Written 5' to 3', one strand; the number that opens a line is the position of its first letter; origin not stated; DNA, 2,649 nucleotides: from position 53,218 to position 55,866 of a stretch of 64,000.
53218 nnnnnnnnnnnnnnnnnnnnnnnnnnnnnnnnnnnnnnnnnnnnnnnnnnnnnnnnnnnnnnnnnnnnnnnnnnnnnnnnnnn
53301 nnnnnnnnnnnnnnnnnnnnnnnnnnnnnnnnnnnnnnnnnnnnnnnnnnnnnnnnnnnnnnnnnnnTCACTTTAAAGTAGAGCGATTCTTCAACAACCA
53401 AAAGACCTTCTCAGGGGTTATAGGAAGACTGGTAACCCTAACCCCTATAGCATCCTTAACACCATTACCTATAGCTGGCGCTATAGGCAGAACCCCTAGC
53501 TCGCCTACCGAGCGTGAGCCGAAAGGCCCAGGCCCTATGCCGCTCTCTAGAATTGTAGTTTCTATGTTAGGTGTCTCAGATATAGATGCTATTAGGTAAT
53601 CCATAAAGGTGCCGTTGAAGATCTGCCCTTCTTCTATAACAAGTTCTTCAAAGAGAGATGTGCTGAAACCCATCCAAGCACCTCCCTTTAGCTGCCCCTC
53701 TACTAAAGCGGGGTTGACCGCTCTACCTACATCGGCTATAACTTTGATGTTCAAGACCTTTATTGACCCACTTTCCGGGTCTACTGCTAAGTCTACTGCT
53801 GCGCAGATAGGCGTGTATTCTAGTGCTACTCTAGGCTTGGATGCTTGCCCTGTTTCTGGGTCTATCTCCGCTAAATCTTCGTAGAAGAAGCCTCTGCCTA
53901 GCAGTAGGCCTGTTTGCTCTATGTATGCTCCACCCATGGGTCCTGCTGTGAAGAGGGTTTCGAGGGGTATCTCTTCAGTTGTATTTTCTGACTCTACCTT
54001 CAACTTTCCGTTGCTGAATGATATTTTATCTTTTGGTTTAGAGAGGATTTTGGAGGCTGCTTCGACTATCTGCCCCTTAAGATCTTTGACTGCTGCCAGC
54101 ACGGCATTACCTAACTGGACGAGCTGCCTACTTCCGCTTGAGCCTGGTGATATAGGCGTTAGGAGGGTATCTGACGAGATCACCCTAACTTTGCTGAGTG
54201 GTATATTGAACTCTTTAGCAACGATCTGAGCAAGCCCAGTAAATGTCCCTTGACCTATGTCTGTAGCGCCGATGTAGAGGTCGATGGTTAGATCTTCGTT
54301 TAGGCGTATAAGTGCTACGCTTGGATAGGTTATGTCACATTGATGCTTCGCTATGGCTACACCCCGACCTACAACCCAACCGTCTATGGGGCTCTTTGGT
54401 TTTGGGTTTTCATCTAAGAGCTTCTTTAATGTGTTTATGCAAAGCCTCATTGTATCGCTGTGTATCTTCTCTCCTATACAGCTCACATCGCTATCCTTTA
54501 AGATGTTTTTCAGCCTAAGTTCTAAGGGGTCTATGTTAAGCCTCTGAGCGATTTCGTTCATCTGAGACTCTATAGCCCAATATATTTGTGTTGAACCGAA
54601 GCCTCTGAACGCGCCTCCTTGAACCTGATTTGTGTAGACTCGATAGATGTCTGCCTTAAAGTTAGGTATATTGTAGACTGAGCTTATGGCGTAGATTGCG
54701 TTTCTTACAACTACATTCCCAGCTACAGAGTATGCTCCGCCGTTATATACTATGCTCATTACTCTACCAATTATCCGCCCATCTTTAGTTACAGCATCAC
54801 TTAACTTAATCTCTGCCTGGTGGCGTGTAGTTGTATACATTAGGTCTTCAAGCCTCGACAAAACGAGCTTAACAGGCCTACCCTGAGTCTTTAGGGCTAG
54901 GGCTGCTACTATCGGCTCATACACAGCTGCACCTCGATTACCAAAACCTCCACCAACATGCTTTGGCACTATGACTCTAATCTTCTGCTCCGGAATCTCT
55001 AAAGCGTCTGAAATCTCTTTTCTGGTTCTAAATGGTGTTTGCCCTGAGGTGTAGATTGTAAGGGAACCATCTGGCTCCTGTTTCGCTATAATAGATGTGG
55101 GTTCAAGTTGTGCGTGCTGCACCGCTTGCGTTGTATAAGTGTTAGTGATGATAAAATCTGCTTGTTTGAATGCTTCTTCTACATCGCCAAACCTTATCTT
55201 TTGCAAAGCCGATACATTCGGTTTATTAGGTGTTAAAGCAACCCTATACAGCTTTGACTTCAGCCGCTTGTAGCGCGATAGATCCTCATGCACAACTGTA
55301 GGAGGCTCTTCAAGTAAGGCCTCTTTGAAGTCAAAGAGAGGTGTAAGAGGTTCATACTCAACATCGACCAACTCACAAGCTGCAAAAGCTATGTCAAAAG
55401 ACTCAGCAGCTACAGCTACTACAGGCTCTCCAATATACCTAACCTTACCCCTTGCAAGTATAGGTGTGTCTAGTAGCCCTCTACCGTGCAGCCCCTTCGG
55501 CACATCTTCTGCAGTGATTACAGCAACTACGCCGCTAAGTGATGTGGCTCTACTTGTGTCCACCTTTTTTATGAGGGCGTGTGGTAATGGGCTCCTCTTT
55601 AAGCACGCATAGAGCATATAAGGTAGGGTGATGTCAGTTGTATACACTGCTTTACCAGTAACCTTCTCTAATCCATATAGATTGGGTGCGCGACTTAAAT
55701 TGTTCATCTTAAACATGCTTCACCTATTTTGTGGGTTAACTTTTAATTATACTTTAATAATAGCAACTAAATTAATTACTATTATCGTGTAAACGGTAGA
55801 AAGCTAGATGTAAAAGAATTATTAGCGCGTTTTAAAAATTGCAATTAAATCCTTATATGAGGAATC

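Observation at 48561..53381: Transhydroxylase-like Mo enzyme (alpha+beta) translationally coupled to an unassigned 486-aa protein with two Ig-like repeats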

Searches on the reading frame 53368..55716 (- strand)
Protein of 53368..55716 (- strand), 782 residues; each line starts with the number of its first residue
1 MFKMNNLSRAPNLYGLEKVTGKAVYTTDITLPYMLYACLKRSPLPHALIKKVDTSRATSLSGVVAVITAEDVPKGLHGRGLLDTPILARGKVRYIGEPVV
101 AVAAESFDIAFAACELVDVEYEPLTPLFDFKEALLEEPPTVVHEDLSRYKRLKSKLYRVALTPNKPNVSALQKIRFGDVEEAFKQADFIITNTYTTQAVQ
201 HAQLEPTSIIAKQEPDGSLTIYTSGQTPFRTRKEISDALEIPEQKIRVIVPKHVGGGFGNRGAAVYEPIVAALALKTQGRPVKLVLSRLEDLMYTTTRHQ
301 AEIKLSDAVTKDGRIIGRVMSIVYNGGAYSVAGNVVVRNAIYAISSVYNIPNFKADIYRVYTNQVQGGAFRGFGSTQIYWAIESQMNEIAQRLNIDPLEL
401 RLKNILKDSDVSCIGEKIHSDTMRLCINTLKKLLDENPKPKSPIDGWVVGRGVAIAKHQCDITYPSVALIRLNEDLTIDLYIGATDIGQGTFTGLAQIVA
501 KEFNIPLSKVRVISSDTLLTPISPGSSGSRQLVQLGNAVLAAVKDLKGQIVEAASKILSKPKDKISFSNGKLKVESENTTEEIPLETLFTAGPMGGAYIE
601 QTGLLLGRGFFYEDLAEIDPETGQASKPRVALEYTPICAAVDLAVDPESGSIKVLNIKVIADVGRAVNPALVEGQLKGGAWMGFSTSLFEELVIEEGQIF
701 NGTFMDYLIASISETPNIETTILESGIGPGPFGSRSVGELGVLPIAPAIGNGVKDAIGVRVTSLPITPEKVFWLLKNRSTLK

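Call 77: search_protein_families(library=pfam, proteins=[window:53368-55716:-], max_evalue=0.00001)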
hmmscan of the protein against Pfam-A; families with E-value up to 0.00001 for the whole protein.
window:53368-55716:- (782 aa): 3 families
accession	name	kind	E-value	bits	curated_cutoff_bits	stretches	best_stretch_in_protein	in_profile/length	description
PF02738.23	MoCoBD_1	-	8.9e-79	264.5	27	1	165-405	6-244/244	Molybdopterin cofactor-binding domain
PF20256.3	MoCoBD_2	-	3.1e-59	201.2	27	1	446-716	21-283/283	Molybdopterin cofactor-binding domain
PF01315.27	Ald_Xan_dh_C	-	2.5e-28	99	31.3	1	20-124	1-109/110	Aldehyde oxidase and xanthine dehydrogenase, a/b hammerhead domain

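Call 88: search_protein_families(library=ncbifam, proteins=[window:53368-55716:-], max_evalue=0.00001)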
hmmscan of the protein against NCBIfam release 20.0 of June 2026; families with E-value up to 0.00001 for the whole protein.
window:53368-55716:- (782 aa): 13 families
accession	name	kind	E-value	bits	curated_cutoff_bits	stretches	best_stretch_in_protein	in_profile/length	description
TIGR03194.1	4hydrxCoA_A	equivalog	7.7e-154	513.9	994.55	1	11-774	2-745/746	4-hydroxybenzoyl-CoA reductase subunit alpha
NF043082.1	XdhA_XDHase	equivalog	6e-148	494.2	780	2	16-583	11-577/758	xanthine dehydrogenase subunit XdhA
NF007426.0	PRK09970.1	equivalog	1.4e-144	483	916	1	16-777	16-757/761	xanthine dehydrogenase molybdenum-binding subunit XdhA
TIGR03196.1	pucD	equivalog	2.7e-118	396.4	783.65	1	5-771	4-754/763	xanthine dehydrogenase subunit D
NF041018.1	glyceraldDH_alpha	equivalog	5.2e-114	382.2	790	1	17-771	14-740/741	glyceraldehyde dehydrogenase subunit alpha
TIGR03311.1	Se_dep_XDH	equivalog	3.1e-100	336.5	830.45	2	16-551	172-679/848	selenium-dependent xanthine dehydrogenase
NF040766.1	CODH_aero_grp5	exception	1.4e-91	307.9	950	1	19-774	18-784/785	aerobic carbon-monoxide dehydrogenase large subunit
NF045668.1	pterin_aldehy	equivalog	1.1e-87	295.1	1100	1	15-773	184-902/905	molybdopterin-dependent aldehyde oxidoreductase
TIGR02965.1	xanthine_xdhB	equivalog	4.3e-85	286.4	849.5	1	17-757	12-729/758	xanthine dehydrogenase molybdopterin binding subunit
TIGR03313.1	Se_sel_red_Mo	hypoth_equivalog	2e-82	277.3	1101.9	1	18-773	180-947/951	molybdopterin-dependent oxidoreductase Mo/Fe-S-binding subunit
NF041671.1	peri_hyde_PaoC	equivalog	4.2e-82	276.7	1180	2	15-578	27-557/735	aldehyde oxidoreductase molybdenum-binding subunit PaoC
TIGR02416.1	CO_dehy_Mo_lg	equivalog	2.9e-79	267.1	991.15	2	19-411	6-400/770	aerobic carbon-monoxide dehydrogenase large subunit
TIGR02969.1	mam_aldehyde_ox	subfamily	7.4e-51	172.8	1912.3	1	13-743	583-1266/1330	aldehyde oxidase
